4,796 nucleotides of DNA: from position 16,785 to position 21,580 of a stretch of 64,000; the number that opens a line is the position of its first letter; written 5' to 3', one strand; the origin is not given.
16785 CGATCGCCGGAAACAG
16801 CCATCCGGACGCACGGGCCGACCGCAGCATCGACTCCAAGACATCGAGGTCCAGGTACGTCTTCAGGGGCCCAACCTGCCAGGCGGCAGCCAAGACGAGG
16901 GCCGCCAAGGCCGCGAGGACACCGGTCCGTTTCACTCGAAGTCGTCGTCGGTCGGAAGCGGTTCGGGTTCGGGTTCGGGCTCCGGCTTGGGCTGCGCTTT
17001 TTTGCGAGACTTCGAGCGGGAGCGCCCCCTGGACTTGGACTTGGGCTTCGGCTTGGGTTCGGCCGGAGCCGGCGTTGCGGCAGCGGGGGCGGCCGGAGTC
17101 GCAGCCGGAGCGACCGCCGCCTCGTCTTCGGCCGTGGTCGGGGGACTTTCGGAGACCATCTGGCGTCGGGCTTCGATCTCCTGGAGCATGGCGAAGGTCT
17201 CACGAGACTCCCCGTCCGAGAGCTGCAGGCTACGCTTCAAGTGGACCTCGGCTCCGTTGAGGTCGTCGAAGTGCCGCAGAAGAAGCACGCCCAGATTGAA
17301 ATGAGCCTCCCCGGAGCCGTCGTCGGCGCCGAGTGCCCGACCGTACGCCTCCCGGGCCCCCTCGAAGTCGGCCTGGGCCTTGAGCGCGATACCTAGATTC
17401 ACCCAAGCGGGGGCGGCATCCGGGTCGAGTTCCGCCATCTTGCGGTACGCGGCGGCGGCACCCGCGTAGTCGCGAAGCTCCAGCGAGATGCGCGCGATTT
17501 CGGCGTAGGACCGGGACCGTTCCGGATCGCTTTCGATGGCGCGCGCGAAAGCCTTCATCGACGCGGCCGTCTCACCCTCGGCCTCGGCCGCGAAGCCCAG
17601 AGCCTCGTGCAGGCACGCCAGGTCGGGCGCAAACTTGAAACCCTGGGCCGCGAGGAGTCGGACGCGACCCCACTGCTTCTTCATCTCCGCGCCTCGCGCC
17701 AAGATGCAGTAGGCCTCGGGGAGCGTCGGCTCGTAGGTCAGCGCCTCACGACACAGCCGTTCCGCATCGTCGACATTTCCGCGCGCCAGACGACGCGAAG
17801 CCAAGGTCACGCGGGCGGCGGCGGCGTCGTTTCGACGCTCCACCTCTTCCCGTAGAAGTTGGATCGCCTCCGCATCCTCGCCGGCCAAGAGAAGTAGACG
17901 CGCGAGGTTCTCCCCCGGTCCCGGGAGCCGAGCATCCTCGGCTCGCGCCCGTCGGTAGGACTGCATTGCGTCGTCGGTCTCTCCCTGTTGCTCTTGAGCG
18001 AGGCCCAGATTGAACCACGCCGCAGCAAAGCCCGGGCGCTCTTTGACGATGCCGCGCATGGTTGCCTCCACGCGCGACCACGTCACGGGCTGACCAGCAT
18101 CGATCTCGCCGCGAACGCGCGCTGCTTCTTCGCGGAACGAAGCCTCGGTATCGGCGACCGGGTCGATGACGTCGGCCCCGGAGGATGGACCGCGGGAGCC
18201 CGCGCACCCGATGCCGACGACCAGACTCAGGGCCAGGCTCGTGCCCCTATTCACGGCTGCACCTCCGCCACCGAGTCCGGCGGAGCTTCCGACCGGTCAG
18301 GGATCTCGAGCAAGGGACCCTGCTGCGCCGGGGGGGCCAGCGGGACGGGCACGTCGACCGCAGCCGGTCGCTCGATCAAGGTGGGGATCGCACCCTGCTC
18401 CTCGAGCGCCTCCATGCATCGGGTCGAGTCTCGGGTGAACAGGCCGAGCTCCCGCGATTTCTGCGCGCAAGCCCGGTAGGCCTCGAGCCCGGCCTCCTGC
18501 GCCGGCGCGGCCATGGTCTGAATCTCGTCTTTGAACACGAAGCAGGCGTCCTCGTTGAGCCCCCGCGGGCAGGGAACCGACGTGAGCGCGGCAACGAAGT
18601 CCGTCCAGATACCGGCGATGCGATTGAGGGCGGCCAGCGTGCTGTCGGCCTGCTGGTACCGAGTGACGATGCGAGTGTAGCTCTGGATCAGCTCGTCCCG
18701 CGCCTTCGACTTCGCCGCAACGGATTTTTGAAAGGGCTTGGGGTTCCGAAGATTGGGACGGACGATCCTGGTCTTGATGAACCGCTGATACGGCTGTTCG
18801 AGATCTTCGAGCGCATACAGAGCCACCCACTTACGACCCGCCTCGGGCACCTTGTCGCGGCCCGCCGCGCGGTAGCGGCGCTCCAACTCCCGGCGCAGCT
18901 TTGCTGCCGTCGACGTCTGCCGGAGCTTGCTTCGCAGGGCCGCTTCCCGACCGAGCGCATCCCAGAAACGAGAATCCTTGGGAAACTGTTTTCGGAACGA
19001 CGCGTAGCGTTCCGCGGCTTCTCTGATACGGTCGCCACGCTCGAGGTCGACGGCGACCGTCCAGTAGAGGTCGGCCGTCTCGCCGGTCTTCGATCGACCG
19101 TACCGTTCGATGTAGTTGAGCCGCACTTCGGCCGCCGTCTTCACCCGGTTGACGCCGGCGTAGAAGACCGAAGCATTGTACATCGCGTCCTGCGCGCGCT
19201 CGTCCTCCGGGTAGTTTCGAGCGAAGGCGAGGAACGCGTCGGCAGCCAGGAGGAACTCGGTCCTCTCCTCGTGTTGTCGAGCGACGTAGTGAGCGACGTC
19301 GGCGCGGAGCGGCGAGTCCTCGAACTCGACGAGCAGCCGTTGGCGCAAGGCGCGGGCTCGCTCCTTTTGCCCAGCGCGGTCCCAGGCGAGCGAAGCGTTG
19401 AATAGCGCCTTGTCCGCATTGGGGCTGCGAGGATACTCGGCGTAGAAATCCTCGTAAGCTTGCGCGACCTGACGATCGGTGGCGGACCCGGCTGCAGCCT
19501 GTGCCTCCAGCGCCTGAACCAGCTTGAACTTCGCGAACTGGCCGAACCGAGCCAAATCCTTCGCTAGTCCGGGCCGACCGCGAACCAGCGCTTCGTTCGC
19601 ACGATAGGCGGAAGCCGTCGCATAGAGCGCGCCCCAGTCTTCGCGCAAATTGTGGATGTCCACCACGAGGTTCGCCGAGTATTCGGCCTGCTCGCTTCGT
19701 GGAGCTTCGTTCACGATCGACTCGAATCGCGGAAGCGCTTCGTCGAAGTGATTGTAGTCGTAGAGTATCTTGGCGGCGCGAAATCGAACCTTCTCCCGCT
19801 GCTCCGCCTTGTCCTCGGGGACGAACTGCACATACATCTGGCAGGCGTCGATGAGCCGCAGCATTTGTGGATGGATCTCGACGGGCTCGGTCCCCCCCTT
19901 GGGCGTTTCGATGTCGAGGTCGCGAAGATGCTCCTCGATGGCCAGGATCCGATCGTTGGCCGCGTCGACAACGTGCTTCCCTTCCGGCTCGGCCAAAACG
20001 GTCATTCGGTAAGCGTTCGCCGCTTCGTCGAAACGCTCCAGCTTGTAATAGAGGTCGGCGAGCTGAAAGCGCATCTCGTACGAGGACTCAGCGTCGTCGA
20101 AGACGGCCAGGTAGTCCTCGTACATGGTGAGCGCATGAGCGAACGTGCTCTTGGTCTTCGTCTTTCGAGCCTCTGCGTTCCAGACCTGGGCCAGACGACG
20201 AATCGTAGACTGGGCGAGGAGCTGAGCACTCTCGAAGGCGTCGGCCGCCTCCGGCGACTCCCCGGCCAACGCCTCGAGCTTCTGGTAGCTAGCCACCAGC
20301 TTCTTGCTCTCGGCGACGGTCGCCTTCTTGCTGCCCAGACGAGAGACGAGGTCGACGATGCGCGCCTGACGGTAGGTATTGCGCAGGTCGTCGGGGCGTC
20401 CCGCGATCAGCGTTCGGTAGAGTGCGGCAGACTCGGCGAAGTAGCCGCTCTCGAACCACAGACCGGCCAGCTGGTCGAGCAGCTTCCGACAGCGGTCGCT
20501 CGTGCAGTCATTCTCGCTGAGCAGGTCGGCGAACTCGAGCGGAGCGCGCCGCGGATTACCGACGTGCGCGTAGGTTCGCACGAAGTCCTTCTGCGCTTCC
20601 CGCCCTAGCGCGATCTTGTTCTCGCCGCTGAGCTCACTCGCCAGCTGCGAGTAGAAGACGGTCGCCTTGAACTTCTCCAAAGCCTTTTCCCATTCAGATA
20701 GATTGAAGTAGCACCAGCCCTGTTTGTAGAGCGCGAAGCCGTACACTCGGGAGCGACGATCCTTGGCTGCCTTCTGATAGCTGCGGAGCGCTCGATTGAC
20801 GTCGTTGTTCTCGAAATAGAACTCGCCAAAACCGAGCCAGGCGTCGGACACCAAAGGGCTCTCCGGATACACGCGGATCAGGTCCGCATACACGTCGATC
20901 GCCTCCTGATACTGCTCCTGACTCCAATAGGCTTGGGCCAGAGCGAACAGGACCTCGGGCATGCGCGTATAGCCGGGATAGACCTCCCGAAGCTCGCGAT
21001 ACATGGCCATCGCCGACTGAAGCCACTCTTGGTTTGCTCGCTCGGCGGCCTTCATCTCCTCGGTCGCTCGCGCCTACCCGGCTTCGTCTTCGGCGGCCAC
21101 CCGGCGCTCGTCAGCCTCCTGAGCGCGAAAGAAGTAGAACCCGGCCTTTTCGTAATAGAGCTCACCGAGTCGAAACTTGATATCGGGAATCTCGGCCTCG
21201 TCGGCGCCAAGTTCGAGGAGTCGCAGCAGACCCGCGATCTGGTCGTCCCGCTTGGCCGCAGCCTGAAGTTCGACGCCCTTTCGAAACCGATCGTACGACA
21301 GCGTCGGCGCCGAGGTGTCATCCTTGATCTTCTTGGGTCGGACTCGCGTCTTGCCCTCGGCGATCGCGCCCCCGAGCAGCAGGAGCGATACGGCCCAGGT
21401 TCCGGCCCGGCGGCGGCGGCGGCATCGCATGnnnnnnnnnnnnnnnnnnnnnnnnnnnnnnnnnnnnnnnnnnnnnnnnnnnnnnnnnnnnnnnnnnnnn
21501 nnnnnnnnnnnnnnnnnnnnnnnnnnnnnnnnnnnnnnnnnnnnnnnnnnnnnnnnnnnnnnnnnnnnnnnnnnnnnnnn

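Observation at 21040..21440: GltD-like giant TPR gene is split: the signal-peptide N-terminus (118 aa) and the 934-aa body are separated by a stop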

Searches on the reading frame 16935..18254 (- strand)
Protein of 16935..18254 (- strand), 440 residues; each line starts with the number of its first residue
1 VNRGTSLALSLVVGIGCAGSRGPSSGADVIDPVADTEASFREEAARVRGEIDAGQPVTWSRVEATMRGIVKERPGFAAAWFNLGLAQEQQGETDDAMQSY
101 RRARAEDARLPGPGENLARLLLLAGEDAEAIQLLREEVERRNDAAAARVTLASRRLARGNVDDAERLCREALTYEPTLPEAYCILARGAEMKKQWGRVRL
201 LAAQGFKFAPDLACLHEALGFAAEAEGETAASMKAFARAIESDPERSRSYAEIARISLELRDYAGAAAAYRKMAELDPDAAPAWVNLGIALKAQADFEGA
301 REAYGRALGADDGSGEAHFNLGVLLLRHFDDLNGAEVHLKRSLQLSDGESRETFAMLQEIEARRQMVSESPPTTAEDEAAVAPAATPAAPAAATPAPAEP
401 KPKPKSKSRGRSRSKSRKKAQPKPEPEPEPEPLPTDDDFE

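Call 6: search_protein_families(library=pfam, proteins=[window:16935-18254:-], max_evalue=0.01)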
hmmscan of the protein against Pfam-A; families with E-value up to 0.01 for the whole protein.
window:16935-18254:- (440 aa): 18 families
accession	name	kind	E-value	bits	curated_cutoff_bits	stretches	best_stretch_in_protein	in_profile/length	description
PF07719.23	TPR_2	-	6.6e-21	73.1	27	3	77-106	1-30/34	Tetratricopeptide repeat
PF13432.12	TPR_16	-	1.7e-19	70.3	32.7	3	68-108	22-62/65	Tetratricopeptide repeat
PF13431.12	TPR_17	-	4.5e-19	67.5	24.4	1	269-302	1-34/34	Tetratricopeptide repeat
PF00515.34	TPR_1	-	6.9e-17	60.9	27.8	2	77-103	1-27/34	Tetratricopeptide repeat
PF13428.12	TPR_14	-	2.9e-16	58.8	23.5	1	283-323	3-43/44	Tetratricopeptide repeat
PF13181.12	TPR_8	-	5.9e-16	57.7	25.7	1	77-103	1-27/34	Tetratricopeptide repeat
PF14559.12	TPR_19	-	2.1e-15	57.2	25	3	258-315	2-59/68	Tetratricopeptide repeat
PF13414.12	TPR_11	-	1.5e-12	47.4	26.8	1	262-294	9-41/42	TPR repeat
PF23914.1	TPR_CcmH_CycH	-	3.5e-10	40.4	42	1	66-167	39-143/158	Cytochrome c-type biogenesis protein H TPR domain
PF13176.12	TPR_7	-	6.6e-10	38.7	27.9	1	79-108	1-32/36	Tetratricopeptide repeat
PF13424.12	TPR_12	-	4.9e-09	36.7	30.1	1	291-345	13-74/77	Tetratricopeptide repeat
PF13174.12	TPR_6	-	5e-09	36.7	26.3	1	79-104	2-27/33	Tetratricopeptide repeat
PF24575.1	TPR_Slam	-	1.5e-05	25.8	35.2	0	256-302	56-102/104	Surface lipoprotein assembly modifier, N-terminal TPR repeats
PF17874.7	TPR_MalT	-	0.00023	21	45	0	129-270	147-263/336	MalT-like TPR region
PF13374.12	TPR_10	-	0.00028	21.2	27.5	0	145-173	2-30/42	Tetratricopeptide repeat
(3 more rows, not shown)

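Call 7: search_protein_families(library=ncbifam, proteins=[window:16935-18254:-], max_evalue=0.01)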
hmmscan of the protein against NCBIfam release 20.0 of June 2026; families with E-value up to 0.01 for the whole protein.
window:16935-18254:- (440 aa): 20 families
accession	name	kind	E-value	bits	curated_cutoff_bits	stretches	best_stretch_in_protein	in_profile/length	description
NF033758.1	gliding_GltE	equivalog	3.5e-35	121.8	225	1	60-341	69-350/411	adventurous gliding motility TPR repeat lipoprotein GltE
TIGR02521.1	type_IV_pilW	equivalog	4.4e-20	72.2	154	4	217-274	139-196/234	type IV pilus biogenesis/stability protein PilW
TIGR02917.1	PEP_TPR_lipo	equivalog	9.5e-20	70.1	312.2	2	210-341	122-252/899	XrtA/PEP-CTERM system TPR-repeat protein PrsT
NF040959.1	MamA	equivalog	6.8e-17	61.6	200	1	218-346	76-203/204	magnetosome protein MamA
NF033762.1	social_mot_Tgl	equivalog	4.3e-15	55.7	225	2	78-172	32-127/252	social motility TPR repeat lipoprotein Tgl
NF033920.0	C39_PA2778_fam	equivalog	9e-14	51.5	150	1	222-308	165-251/255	PA2778 family cysteine peptidase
TIGR02552.1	LcrH_SycD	equivalog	7.9e-13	48.3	104.8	2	261-362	32-131/136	SycD/LcrH family type III secretion system chaperone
NF002725.1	PRK02603.1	equivalog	1.9e-07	31.3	143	1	80-164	75-157/173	photosystem I assembly protein Ycf3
NF008757.0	PRK11788.1-5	equivalog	5.9e-07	29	363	1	219-286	186-253/388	lipopolysaccharide assembly protein LapB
TIGR00990.1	3a0801s09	subfamily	3.5e-06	25.9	757.25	1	229-306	381-458/615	mitochondrial import receptor subunit TOM70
NF008754.0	PRK11788.1-2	equivalog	5.4e-06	25.7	670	0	70-181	204-315/386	lipopolysaccharide assembly protein LapB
NF008755.0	PRK11788.1-3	equivalog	6.1e-05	22.5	430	1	65-188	202-325/388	lipopolysaccharide assembly protein LapB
TIGR04510.1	mod_pep_cyc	subfamily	7.8e-05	21.4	400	0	258-346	478-566/814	putative peptide modification system cyclase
NF008391.2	PRK11189.1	equivalog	9.2e-05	22.1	250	0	270-325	88-143/297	lipoprotein NlpI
NF011890.0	PRK15363.1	equivalog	0.00036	20.2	163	1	253-310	41-98/157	CesD/SycD/LcrH family type III secretion system chaperone SscA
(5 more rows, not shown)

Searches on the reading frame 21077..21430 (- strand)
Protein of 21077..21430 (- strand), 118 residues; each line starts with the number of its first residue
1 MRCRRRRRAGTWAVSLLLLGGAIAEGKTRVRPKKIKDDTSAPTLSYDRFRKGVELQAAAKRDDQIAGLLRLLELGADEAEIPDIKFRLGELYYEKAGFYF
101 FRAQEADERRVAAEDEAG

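Call 6: search_protein_families(library=pfam, proteins=[window:21077-21430:-], max_evalue=0.01)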
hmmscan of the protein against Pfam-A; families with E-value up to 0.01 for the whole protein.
window:21077-21430:- (118 aa): 0 families

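Call 7: search_protein_families(library=ncbifam, proteins=[window:21077-21430:-], max_evalue=0.01)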
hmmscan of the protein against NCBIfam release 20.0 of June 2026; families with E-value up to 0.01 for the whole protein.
window:21077-21430:- (118 aa): 0 families

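Call 15: list_cluster_members(proteins=[P0001, window:21077-21430:-, window:21435-23318:-, P0002])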
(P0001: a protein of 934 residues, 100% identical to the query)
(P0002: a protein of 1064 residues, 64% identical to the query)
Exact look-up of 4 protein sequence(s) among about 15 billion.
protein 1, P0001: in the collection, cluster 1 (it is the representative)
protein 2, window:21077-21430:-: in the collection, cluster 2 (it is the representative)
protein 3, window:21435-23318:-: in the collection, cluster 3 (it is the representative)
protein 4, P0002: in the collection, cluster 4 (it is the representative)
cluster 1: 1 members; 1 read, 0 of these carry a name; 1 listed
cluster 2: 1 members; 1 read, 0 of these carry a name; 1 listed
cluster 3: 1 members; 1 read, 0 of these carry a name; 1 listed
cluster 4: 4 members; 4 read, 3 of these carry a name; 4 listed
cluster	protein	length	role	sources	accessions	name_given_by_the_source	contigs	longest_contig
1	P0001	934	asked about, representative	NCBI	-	-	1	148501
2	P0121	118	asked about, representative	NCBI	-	-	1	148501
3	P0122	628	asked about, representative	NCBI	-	-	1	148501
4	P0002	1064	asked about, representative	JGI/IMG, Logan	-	tetratricopeptide (TPR) repeat protein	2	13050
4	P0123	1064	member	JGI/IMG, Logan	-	tetratricopeptide (TPR) repeat protein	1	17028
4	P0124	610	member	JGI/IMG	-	tetratricopeptide (TPR) repeat protein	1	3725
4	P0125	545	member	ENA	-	-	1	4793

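Call 50: search_protein_representatives(protein=window:21077-21430:-)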
Query: 118 residues. Proteins with E-value up to 0.001 (for the whole library): 73; up to 1e-10: 28; up to 1e-30: 1. The best 73 are listed.
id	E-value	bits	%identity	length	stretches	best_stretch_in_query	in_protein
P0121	1.2e-69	247.6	100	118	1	1-118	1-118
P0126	8.7e-28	112.8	64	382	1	22-117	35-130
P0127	7.3e-25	103.4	52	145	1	13-115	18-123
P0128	2.2e-21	92.2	53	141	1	30-112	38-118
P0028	2.8e-21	91.9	53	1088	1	13-111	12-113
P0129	4.7e-20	87.9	41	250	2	13-108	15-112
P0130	1.1e-16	77.1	50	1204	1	32-115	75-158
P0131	3.6e-16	75.4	43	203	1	33-113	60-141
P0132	7.1e-15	71.3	46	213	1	35-113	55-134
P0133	6.5e-14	68.2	46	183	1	31-114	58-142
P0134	8.3e-14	67.8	47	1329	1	37-109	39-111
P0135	9.0e-14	67.7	48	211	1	32-113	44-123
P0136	1.6e-13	66.9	45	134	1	36-112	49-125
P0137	3.4e-13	65.9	42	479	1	34-113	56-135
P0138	5.9e-13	65.1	49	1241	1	31-113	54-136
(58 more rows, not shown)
